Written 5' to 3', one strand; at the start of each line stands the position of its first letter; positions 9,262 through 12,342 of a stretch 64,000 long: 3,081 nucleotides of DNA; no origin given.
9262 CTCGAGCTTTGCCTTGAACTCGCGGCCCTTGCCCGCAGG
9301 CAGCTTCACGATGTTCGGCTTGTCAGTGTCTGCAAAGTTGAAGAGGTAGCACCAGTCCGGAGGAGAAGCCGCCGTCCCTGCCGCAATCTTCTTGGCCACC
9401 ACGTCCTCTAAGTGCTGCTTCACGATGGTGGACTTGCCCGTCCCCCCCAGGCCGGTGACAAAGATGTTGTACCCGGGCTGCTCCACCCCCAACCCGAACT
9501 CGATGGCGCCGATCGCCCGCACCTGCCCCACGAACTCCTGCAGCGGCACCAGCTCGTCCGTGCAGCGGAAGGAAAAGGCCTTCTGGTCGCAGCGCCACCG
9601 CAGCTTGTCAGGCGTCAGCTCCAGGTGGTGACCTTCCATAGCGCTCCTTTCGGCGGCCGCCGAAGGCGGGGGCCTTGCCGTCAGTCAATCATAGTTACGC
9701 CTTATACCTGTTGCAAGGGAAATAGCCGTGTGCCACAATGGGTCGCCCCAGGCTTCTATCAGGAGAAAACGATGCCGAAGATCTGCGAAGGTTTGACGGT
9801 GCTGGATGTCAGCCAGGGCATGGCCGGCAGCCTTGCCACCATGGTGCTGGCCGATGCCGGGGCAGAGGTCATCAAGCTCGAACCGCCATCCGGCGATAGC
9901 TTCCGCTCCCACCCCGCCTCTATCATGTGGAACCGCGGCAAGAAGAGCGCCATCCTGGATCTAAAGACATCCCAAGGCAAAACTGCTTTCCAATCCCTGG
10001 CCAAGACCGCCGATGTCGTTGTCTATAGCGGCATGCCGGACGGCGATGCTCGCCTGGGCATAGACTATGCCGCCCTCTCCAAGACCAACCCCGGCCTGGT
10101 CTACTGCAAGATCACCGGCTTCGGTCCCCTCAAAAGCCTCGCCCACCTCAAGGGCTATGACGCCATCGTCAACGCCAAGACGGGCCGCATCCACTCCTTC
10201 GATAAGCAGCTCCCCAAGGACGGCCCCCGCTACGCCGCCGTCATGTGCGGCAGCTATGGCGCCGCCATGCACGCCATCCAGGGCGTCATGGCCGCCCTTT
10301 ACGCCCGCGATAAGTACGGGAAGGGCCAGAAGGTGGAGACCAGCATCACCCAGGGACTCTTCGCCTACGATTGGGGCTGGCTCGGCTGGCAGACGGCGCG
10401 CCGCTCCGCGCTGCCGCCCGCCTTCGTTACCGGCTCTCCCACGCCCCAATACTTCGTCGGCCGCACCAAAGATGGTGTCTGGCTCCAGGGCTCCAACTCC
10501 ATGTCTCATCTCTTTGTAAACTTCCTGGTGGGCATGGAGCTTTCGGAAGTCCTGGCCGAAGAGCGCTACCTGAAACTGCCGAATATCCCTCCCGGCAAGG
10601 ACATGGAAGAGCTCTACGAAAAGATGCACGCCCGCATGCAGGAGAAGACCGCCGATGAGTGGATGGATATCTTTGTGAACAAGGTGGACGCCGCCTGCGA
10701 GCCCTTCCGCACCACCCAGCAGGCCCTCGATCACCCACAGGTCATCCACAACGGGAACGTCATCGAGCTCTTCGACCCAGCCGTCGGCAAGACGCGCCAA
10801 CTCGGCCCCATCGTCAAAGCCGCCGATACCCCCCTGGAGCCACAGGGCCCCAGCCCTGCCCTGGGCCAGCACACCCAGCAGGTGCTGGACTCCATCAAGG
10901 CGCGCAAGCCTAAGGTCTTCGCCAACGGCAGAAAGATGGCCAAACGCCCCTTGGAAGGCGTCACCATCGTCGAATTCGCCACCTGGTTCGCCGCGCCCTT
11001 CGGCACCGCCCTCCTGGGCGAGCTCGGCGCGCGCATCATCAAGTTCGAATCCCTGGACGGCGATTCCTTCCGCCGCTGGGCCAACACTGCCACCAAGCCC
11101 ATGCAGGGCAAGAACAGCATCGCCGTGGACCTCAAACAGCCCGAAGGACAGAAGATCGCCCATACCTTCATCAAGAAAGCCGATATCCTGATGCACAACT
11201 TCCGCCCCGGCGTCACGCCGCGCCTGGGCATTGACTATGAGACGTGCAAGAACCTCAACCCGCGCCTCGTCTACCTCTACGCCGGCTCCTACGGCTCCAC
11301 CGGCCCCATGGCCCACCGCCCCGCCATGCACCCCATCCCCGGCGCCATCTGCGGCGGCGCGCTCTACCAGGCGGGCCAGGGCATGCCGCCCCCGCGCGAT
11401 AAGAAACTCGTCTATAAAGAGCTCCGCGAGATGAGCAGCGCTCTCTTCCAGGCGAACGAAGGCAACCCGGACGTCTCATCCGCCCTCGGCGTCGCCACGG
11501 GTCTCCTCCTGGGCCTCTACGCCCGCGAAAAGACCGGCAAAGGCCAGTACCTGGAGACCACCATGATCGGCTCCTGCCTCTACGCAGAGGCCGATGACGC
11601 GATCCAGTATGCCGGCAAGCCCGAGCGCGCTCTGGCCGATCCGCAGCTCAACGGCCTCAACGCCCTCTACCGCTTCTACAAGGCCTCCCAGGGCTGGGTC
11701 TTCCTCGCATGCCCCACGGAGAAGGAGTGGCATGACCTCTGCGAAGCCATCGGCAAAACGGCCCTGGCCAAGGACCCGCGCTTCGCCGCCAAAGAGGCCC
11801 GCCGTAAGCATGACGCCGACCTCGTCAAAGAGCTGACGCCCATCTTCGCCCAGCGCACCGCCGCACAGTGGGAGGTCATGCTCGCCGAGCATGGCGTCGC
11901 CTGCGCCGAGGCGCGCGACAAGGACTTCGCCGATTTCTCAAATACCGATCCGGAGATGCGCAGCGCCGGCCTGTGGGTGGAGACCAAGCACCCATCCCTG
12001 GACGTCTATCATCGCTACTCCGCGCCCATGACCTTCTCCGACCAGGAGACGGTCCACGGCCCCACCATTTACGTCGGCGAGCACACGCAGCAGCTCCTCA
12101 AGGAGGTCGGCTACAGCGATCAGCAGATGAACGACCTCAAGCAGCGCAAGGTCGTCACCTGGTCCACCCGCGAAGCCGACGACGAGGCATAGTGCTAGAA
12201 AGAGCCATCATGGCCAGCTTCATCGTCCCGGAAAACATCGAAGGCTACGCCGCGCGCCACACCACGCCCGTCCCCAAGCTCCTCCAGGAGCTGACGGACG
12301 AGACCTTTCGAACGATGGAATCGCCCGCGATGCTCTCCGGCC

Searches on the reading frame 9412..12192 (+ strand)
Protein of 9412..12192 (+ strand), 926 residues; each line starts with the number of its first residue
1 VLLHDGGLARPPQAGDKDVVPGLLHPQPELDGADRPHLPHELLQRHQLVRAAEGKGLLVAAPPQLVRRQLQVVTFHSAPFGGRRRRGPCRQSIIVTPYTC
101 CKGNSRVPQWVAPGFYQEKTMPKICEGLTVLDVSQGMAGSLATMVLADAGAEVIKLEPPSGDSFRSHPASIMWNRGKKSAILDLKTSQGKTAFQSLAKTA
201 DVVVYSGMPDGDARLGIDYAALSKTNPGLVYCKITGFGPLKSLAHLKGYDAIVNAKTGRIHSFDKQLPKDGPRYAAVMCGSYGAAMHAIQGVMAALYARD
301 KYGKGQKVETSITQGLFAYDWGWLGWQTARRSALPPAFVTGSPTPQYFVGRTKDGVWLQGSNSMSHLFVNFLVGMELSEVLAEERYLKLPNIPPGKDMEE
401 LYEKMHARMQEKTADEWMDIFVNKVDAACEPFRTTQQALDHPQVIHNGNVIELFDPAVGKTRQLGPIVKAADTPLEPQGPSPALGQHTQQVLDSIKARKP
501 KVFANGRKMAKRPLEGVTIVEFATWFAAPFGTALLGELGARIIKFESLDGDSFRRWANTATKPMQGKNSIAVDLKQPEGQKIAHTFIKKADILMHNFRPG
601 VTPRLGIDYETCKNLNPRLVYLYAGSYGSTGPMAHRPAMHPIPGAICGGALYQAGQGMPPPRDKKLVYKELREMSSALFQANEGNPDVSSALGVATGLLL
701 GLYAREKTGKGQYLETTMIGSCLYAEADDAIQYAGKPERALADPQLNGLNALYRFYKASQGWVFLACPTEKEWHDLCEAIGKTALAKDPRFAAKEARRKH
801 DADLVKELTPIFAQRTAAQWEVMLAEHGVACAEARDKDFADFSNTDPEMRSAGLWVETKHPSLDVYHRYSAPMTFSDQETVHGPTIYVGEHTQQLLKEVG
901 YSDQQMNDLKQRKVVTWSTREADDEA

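Call 39: search_protein_families(library=pfam, proteins=[window:9412-12192:+], max_evalue=0.00001)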
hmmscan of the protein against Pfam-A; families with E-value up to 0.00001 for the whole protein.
window:9412-12192:+ (926 aa): 1 family
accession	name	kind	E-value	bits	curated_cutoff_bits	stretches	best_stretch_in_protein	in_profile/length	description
PF02515.22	CoA_transf_3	-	1.2e-157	525.1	23.3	2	514-892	1-366/366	CoA-transferase family III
